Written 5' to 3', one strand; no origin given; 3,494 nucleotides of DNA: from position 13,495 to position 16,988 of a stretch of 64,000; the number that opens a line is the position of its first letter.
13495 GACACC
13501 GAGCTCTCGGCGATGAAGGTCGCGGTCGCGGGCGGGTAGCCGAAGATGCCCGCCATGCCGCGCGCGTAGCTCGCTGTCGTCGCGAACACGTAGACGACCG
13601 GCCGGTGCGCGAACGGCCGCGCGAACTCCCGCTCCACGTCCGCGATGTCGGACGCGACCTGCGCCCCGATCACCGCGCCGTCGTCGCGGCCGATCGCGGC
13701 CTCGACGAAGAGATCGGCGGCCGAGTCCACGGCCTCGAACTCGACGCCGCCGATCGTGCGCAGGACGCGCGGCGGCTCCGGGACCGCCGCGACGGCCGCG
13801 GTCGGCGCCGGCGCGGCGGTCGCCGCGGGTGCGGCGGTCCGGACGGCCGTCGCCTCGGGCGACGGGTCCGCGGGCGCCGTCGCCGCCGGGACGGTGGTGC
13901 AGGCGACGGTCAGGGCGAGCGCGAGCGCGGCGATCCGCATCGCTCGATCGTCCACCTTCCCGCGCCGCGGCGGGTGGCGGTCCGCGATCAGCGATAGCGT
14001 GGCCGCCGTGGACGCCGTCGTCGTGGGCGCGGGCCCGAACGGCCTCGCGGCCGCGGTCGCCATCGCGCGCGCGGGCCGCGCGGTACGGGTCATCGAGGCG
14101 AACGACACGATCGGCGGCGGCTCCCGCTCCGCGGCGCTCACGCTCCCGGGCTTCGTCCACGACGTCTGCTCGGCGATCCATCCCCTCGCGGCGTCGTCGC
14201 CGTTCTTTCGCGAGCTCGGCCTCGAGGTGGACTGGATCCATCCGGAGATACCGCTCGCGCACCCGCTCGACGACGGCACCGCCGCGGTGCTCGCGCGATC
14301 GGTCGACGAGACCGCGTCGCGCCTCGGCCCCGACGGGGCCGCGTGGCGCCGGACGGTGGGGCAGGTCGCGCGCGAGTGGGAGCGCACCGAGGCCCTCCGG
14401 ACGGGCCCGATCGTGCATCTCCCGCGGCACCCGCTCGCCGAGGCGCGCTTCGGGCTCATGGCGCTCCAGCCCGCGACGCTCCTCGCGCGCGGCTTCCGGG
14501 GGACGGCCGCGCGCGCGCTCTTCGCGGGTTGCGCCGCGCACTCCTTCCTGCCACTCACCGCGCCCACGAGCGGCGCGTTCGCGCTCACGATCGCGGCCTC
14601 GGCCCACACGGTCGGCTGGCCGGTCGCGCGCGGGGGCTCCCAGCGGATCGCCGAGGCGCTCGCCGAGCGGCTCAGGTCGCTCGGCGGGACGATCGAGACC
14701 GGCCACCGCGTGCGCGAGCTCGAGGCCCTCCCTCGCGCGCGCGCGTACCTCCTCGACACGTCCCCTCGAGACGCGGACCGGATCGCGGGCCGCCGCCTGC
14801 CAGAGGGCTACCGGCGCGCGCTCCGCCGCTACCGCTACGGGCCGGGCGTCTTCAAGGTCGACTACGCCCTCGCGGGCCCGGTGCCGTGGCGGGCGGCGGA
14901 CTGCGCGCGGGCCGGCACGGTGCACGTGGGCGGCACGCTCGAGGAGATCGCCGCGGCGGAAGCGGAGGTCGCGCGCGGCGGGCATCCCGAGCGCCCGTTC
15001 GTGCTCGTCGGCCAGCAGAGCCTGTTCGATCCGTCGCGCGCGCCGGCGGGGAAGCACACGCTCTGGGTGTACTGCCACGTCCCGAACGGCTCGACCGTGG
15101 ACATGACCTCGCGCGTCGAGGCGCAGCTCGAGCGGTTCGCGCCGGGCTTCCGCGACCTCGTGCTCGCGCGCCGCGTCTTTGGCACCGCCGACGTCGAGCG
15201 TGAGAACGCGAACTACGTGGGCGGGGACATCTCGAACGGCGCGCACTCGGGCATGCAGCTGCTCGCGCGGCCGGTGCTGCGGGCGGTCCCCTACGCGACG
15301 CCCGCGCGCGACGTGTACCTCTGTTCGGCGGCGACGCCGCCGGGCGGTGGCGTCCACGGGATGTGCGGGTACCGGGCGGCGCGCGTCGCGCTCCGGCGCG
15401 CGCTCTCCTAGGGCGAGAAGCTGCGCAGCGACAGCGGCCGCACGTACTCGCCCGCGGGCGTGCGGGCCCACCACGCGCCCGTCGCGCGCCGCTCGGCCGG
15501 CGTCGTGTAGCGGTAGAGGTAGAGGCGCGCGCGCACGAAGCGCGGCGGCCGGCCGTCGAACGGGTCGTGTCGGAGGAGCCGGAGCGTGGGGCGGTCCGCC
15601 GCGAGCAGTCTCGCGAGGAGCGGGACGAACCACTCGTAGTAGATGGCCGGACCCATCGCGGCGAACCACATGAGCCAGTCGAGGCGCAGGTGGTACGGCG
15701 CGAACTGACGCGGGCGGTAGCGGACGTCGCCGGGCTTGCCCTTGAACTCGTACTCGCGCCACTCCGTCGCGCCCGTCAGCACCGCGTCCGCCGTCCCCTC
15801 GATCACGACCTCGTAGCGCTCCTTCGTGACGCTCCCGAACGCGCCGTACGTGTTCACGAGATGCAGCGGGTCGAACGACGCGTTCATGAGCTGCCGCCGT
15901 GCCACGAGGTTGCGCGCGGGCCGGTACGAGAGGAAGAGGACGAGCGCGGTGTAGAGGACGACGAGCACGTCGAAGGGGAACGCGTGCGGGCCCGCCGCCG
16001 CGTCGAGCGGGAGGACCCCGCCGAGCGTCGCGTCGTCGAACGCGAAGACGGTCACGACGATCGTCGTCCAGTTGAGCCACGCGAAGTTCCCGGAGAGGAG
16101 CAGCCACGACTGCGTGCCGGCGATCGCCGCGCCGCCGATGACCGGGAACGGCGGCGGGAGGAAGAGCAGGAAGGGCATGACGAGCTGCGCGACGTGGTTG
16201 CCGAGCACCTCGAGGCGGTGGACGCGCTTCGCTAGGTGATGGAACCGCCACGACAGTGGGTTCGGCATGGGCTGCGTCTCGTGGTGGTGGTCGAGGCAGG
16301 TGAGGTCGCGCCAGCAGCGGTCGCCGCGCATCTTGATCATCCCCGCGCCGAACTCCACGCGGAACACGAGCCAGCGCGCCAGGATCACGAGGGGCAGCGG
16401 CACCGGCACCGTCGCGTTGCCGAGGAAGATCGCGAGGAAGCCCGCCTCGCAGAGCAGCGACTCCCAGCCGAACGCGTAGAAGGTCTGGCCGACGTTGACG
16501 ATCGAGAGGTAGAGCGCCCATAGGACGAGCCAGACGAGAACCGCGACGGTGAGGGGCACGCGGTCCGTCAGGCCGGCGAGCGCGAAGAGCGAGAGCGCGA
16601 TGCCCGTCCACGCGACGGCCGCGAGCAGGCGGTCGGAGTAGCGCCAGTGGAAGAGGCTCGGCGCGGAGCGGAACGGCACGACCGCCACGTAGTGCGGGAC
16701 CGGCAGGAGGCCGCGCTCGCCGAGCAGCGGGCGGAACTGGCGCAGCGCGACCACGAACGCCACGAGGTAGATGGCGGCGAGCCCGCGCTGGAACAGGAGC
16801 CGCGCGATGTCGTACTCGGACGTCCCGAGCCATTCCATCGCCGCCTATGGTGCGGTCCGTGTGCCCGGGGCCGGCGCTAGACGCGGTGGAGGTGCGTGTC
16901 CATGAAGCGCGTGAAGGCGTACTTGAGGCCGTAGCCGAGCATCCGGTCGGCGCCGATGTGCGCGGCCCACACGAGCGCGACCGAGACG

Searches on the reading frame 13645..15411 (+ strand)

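Call 64: search_protein_families(library=pfam, proteins=[window:13645-15411:+], max_evalue=0.0001)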
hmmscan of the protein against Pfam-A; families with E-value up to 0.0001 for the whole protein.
window:13645-15411:+ (588 aa): 7 families
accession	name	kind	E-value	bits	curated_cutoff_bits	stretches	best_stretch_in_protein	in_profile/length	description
PF13450.12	NAD_binding_8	-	5.8e-11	43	21.9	1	126-181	1-54/68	NAD(P)-binding Rossmann-like domain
PF01593.30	Amino_oxidase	-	3.4e-10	40.2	19.8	1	133-572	3-430/443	Flavin containing amine oxidoreductase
PF12831.13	FAD_oxidored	-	1.5e-07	31.5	27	1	123-165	1-43/416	FAD dependent oxidoreductase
PF01266.30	DAO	-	2e-07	31.3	27.9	1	123-230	1-115/353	FAD dependent oxidoreductase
PF01946.23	Thi4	-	2.5e-06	27.3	26.2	1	118-161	14-58/235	Thi4 family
PF00070.33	Pyr_redox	-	6.1e-06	27.1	22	0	124-157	2-35/82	Pyridine nucleotide-disulphide oxidoreductase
PF03486.20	HI0933_like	-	7.6e-06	26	50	0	123-157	2-36/244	HI0933-like protein Rossmann domain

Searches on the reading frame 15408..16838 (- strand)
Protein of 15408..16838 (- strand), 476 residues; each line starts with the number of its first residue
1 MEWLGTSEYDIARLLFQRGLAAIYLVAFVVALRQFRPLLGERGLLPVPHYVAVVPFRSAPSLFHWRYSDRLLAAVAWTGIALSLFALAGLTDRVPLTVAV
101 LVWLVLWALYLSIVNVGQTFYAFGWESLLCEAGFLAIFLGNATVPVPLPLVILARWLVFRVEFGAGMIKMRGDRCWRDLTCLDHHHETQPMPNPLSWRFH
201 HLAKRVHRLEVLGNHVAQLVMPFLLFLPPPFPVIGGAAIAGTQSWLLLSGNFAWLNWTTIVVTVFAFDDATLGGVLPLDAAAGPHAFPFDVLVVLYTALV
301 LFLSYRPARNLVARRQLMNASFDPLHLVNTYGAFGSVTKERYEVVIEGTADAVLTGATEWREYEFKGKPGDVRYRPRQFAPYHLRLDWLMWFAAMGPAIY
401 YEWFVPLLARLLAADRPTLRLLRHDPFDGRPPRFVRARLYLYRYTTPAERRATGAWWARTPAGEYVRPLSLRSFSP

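Call 64: search_protein_families(library=pfam, proteins=[window:15408-16838:-], max_evalue=0.0001)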
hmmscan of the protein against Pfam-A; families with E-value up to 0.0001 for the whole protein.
window:15408-16838:- (476 aa): 2 families
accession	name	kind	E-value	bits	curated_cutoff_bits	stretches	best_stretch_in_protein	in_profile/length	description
PF06762.20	LMF1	-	1.1e-57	195.2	27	1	121-272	1-161/163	Lipase maturation factor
PF25179.1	LMF1_C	-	4.9e-51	172.9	34.2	1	327-466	1-138/139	Lipase maturation factor C-terminal domain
